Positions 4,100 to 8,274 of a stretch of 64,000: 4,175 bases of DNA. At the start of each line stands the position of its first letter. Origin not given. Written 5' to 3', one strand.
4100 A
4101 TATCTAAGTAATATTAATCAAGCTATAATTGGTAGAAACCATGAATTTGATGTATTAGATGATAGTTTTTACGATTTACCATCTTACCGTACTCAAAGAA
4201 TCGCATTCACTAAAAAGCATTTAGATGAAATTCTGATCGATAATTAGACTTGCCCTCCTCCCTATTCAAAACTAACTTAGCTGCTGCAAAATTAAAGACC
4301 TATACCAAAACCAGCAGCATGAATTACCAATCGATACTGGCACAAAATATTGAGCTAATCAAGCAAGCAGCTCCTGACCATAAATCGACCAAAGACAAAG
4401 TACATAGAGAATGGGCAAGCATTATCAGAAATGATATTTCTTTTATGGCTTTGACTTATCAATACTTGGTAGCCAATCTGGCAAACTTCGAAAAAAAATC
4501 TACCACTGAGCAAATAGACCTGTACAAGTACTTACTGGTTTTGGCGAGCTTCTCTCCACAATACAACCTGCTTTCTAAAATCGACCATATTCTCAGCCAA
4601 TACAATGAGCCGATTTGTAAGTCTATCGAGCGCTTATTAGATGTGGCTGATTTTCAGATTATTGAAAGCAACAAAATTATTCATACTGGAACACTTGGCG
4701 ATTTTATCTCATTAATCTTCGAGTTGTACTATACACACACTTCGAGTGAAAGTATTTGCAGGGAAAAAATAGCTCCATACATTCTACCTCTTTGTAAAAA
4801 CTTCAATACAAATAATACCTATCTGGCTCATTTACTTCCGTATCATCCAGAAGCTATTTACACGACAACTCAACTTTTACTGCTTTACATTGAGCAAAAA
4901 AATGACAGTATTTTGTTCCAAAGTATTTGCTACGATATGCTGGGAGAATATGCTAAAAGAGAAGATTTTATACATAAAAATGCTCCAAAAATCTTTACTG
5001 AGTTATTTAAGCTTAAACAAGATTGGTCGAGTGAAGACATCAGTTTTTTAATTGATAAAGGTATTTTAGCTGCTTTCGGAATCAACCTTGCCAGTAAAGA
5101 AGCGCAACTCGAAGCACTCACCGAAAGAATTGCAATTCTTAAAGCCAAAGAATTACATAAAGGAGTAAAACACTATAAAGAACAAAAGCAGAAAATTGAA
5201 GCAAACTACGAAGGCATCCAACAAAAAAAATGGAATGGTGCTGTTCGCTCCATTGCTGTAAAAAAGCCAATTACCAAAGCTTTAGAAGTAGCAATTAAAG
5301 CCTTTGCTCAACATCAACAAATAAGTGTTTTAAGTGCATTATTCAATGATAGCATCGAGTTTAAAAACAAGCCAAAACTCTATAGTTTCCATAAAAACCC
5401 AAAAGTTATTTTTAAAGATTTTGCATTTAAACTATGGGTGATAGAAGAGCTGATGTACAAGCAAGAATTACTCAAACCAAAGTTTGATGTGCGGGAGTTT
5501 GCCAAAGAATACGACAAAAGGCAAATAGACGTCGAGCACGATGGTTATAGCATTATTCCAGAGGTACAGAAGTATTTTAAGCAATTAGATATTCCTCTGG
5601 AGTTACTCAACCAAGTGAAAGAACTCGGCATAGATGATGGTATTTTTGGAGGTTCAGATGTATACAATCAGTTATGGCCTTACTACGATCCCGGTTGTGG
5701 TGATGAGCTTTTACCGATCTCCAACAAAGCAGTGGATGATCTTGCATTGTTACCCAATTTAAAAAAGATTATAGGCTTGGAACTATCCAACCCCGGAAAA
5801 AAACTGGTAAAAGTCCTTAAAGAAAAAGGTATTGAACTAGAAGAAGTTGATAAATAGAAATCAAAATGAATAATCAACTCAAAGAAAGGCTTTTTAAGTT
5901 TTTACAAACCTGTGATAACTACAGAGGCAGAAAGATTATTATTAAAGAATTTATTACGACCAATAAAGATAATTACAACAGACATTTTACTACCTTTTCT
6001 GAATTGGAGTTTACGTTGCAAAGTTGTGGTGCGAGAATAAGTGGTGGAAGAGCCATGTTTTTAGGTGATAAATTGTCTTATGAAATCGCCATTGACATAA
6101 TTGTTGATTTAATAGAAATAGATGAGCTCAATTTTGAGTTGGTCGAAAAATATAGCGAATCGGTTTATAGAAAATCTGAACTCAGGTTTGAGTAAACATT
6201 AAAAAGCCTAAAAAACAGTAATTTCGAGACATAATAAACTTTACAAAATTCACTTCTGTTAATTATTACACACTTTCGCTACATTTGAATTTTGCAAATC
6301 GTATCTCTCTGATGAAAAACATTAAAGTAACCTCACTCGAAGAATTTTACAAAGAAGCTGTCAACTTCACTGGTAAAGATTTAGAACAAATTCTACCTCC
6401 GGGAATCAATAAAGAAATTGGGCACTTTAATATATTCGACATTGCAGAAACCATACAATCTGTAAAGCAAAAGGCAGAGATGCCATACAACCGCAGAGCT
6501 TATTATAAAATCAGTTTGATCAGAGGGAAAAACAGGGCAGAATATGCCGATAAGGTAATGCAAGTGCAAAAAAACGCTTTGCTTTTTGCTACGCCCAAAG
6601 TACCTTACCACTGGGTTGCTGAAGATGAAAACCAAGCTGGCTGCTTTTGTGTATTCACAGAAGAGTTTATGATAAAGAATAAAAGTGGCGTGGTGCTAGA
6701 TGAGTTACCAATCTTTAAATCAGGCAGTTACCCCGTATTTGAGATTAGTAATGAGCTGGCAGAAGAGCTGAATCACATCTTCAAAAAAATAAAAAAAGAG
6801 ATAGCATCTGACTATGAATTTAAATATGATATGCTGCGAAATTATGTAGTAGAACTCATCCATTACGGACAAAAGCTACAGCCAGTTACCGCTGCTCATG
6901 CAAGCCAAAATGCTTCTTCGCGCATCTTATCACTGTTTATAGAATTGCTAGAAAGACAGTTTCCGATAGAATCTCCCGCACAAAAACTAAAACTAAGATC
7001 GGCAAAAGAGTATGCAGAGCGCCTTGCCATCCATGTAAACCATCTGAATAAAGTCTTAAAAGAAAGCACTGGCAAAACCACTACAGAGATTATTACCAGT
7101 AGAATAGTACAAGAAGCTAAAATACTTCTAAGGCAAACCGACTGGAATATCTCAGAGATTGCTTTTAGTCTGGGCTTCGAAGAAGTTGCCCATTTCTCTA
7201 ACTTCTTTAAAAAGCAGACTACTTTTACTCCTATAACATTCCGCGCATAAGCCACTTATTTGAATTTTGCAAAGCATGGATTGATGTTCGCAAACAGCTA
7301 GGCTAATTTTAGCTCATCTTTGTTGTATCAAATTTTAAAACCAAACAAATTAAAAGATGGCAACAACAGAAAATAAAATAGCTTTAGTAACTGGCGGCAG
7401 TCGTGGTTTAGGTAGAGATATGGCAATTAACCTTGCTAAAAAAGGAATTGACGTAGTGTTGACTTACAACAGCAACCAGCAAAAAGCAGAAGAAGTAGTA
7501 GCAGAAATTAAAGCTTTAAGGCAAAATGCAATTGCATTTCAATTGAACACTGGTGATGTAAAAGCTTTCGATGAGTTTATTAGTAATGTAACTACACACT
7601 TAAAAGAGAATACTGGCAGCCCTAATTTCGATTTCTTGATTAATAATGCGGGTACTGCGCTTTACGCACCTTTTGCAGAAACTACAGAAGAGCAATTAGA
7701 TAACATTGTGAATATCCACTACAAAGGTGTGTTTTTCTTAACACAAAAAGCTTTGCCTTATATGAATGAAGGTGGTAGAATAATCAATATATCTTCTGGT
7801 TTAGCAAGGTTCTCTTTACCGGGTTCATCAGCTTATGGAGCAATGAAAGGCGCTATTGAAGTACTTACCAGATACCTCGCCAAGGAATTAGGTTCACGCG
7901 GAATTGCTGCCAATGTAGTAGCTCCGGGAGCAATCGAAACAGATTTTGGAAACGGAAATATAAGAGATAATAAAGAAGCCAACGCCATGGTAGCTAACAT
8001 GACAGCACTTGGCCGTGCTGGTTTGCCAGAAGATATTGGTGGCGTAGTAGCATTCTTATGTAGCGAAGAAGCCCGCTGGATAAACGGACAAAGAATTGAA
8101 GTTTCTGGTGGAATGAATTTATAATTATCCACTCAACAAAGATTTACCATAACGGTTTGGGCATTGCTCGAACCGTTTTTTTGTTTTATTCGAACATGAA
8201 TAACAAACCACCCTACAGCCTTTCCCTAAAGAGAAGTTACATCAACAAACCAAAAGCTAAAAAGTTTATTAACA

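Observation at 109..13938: ~130-nt element present twice in direct orientation (109-237 and 13796-13938), with TIR-like ends and a 15-nt indel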

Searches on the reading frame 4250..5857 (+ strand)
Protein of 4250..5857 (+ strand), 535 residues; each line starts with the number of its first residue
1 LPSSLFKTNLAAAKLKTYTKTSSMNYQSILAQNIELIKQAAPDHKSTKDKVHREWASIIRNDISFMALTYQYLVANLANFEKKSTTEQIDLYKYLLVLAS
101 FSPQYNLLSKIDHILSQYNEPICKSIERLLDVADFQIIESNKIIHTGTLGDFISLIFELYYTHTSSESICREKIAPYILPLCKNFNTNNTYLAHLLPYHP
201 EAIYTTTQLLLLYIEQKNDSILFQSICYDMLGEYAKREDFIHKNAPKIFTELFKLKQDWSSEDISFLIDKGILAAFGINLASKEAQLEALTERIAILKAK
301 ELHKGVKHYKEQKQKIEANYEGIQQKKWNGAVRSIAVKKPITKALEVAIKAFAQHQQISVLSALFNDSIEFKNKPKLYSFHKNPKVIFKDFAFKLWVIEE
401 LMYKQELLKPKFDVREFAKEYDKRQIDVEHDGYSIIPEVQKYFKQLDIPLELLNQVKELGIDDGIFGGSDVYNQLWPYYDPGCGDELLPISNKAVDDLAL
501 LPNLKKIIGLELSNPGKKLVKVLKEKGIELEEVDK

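Call 70: search_protein_families(library=pfam, proteins=[window:4250-5857:+], max_evalue=0.0001)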
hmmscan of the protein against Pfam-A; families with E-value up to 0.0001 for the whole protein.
window:4250-5857:+ (535 aa): 1 family
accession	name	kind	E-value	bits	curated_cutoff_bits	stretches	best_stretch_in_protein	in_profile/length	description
PF21832.1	DUF6892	-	5.5e-41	140.4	24.6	1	386-529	2-135/136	Family of unknown function (DUF6892)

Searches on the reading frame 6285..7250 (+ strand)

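Call 70: search_protein_families(library=pfam, proteins=[window:6285-7250:+], max_evalue=0.0001)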
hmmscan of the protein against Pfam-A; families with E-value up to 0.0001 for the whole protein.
window:6285-7250:+ (321 aa): 2 families
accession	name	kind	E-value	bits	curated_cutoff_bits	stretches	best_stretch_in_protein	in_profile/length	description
PF12833.13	HTH_18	-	1.9e-18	67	33.6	1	243-320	1-78/80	Helix-turn-helix domain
PF00165.29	HTH_AraC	-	2.1e-07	31.4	26.6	0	282-319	1-40/42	Bacterial regulatory helix-turn-helix proteins, AraC family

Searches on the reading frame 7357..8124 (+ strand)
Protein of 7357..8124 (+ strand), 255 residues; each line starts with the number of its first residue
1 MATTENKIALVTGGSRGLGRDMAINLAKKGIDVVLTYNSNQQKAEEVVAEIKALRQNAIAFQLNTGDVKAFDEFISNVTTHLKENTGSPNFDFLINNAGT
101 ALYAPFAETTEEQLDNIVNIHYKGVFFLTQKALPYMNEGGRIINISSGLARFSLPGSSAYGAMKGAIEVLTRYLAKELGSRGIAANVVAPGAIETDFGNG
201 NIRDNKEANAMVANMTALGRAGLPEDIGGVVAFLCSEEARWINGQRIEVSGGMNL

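Call 70: search_protein_families(library=pfam, proteins=[window:7357-8124:+], max_evalue=0.0001)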
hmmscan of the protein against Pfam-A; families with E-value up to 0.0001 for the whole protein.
window:7357-8124:+ (255 aa): 5 families
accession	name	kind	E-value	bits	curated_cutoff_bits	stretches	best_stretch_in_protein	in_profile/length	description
PF13561.12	adh_short_C2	-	3.6e-57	194.1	27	1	16-254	6-236/236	Enoyl-(Acyl carrier protein) reductase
PF00106.31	adh_short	-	4.4e-48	163.8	26.6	1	7-199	1-188/195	short chain dehydrogenase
PF08659.16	KR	-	6.7e-12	46.1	22.6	1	10-176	4-165/180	KR domain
PF23441.1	SDR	-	3.9e-11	43.3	27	1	6-253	7-255/258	SDR-like rossmann domain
PF01370.27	Epimerase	-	8.7e-05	22.5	20.9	0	9-211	1-189/240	NAD dependent epimerase/dehydratase family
